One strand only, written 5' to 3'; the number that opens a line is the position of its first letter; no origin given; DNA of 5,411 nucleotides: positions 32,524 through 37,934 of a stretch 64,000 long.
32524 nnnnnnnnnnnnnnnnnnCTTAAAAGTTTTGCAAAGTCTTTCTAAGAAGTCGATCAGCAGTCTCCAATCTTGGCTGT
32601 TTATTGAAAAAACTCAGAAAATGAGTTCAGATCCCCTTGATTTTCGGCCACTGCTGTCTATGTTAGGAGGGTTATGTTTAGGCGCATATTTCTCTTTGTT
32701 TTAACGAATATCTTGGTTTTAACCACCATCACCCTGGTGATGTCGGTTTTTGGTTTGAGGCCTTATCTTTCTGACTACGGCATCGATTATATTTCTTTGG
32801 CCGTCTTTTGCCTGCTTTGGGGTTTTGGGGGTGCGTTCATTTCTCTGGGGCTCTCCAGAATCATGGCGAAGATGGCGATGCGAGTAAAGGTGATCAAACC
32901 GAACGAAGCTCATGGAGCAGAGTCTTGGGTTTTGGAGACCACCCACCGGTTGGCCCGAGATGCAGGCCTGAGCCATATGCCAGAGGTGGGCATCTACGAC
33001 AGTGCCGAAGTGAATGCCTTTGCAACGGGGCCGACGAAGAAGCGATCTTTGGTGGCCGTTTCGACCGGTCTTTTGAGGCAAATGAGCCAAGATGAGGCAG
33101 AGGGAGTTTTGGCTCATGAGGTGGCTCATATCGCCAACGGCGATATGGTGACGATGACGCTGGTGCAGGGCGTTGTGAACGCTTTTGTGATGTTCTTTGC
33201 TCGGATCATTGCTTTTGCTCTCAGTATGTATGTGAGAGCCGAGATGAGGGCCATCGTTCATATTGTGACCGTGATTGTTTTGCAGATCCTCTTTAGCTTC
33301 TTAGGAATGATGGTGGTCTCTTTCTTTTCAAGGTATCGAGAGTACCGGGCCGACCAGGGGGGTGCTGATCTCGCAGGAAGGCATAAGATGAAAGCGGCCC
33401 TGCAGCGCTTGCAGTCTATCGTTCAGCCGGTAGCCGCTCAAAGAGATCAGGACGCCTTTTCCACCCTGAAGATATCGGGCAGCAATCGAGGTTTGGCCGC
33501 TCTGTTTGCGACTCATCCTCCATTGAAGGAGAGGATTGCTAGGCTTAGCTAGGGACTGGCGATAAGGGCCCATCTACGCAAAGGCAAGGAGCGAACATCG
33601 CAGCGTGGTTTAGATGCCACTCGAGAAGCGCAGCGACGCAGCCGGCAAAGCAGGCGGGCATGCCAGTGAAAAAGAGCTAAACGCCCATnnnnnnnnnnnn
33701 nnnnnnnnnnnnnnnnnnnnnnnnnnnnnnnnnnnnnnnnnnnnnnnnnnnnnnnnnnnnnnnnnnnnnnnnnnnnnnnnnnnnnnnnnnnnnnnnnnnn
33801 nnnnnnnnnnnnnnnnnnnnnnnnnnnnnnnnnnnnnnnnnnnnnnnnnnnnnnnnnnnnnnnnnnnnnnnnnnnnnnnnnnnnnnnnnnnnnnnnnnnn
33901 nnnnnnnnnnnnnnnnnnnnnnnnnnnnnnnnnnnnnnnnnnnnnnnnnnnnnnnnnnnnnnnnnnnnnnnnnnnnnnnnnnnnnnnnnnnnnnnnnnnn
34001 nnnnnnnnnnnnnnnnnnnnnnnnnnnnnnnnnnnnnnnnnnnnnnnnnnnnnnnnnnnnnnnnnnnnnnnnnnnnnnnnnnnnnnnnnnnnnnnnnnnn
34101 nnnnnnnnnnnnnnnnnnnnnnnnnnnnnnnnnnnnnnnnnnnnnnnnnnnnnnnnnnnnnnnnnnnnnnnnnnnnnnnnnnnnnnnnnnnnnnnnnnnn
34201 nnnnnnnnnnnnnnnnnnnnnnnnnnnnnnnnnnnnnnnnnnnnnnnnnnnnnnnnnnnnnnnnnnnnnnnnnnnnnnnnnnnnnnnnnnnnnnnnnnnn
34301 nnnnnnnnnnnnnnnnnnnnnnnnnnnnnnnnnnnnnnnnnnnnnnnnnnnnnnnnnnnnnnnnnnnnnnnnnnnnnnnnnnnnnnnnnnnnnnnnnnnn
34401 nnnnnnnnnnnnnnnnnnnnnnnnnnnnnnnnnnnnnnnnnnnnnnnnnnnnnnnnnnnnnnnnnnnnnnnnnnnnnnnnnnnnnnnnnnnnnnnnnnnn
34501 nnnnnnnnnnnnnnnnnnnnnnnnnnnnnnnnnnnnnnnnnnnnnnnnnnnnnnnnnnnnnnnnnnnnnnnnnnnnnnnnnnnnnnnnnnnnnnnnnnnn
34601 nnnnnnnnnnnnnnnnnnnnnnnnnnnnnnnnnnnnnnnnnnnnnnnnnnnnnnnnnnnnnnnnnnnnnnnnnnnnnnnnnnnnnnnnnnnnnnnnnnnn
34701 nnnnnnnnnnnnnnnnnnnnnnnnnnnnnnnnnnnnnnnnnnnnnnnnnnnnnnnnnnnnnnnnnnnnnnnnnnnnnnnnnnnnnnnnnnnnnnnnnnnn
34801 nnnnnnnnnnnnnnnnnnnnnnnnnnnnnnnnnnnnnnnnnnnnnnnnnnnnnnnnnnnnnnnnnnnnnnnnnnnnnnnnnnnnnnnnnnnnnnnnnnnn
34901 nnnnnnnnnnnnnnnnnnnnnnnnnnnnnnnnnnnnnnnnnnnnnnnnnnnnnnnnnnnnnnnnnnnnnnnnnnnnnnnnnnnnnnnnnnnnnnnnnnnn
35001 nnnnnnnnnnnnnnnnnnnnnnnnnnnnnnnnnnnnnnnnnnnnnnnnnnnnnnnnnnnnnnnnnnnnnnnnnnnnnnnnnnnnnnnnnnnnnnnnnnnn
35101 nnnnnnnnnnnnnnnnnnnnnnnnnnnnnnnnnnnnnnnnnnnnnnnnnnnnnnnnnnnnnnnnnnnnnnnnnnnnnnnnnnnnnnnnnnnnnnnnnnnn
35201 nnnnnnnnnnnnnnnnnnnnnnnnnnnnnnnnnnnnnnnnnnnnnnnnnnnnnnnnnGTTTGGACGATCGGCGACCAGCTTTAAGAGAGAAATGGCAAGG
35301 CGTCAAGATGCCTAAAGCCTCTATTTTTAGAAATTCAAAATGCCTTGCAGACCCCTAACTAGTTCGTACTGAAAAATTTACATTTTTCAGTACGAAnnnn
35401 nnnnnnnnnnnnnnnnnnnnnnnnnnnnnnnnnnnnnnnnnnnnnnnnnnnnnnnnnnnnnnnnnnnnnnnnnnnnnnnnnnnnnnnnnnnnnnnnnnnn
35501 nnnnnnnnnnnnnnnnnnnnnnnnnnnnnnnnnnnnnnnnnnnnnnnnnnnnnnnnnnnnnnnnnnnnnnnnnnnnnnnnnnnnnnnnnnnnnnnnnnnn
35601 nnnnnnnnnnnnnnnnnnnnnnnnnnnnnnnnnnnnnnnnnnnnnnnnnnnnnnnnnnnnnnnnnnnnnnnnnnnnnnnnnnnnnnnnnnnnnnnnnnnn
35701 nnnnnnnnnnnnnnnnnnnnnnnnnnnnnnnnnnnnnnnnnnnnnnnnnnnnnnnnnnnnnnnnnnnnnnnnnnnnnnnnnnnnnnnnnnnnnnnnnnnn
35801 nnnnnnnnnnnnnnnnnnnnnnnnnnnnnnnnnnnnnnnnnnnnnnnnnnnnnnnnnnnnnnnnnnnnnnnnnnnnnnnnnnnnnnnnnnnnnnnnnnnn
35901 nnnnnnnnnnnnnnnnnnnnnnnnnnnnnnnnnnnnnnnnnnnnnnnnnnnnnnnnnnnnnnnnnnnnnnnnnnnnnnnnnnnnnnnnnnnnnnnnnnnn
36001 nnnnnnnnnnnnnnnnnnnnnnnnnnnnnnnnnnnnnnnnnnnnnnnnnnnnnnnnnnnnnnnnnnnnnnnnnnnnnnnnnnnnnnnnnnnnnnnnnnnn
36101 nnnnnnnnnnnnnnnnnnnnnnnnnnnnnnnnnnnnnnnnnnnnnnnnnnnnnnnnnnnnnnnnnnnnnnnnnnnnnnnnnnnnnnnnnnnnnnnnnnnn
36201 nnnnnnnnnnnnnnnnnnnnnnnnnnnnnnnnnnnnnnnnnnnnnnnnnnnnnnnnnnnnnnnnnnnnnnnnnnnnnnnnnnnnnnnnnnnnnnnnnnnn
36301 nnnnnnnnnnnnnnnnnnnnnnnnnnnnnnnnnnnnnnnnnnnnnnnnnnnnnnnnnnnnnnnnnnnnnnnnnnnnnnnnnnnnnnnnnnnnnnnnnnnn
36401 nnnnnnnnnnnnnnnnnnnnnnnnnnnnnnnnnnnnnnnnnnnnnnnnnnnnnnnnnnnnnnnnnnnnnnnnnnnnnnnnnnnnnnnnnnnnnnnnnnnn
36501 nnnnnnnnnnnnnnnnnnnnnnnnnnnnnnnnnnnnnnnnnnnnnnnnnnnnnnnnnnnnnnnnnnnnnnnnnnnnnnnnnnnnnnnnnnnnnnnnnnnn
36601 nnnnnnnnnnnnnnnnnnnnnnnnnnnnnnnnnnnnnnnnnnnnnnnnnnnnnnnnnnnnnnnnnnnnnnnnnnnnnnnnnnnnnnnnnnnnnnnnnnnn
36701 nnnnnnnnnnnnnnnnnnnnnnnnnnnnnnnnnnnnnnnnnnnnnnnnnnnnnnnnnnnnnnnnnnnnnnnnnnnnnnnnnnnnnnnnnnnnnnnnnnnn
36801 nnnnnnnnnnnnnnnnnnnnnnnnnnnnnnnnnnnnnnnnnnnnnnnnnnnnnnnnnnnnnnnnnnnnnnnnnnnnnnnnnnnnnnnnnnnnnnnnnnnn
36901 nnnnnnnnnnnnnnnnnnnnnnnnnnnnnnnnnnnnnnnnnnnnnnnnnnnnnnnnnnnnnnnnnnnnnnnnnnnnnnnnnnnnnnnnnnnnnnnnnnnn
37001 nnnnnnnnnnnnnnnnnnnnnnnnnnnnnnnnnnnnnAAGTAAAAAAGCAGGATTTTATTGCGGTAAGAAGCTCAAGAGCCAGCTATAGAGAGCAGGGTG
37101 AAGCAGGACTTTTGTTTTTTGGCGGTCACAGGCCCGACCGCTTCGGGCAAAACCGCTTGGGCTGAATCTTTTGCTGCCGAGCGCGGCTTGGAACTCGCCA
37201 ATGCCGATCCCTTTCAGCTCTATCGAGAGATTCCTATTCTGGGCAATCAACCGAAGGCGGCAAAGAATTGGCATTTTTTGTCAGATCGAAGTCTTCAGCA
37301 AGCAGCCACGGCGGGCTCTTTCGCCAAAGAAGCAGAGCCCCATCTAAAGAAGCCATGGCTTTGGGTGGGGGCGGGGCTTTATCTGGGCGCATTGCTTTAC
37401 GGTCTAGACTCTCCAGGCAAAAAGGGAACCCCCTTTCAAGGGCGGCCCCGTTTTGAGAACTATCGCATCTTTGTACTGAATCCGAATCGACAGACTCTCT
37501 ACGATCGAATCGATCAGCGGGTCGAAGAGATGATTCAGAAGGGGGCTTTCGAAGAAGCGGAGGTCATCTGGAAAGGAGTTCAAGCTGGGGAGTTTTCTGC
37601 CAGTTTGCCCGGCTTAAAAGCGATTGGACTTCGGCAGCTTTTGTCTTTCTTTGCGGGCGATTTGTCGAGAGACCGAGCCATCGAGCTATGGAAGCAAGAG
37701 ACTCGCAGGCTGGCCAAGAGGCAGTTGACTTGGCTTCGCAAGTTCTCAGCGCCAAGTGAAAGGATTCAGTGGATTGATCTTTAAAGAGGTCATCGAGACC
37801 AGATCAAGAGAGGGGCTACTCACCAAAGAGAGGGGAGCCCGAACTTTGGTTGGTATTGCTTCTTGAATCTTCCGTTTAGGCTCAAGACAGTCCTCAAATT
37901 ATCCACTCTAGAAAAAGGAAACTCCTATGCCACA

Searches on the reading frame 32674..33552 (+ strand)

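Call 16: search_protein_families(library=pfam, proteins=[window:32674-33552:+], max_evalue=0.01)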
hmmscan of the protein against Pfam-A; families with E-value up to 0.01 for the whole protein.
window:32674-33552:+ (292 aa): 3 families
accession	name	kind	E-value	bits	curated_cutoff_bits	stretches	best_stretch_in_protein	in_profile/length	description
PF01435.24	Peptidase_M48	-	5.2e-40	137.7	20.3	1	83-291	4-182/186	Peptidase family M48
PF05569.17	Peptidase_M56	-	2.3e-06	27.5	31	1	97-182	151-231/296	BlaR1 peptidase M56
PF10263.15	SprT-like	-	0.00022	21.5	25.6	1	83-155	19-74/108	SprT-like family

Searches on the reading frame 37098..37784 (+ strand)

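Call 16: search_protein_families(library=pfam, proteins=[window:37098-37784:+], max_evalue=0.01)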
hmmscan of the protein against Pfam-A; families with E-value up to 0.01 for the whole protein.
window:37098-37784:+ (228 aa): 3 families
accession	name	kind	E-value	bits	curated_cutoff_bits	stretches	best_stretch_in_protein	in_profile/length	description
PF01715.23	IPPT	-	4.4e-31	108.8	23.6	2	119-215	150-242/243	IPP transferase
PF01745.22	IPT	-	0.00014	21.8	20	1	9-68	5-68/233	Isopentenyl transferase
PF13671.12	AAA_33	-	0.0012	19.6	27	0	10-67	4-64/143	AAA domain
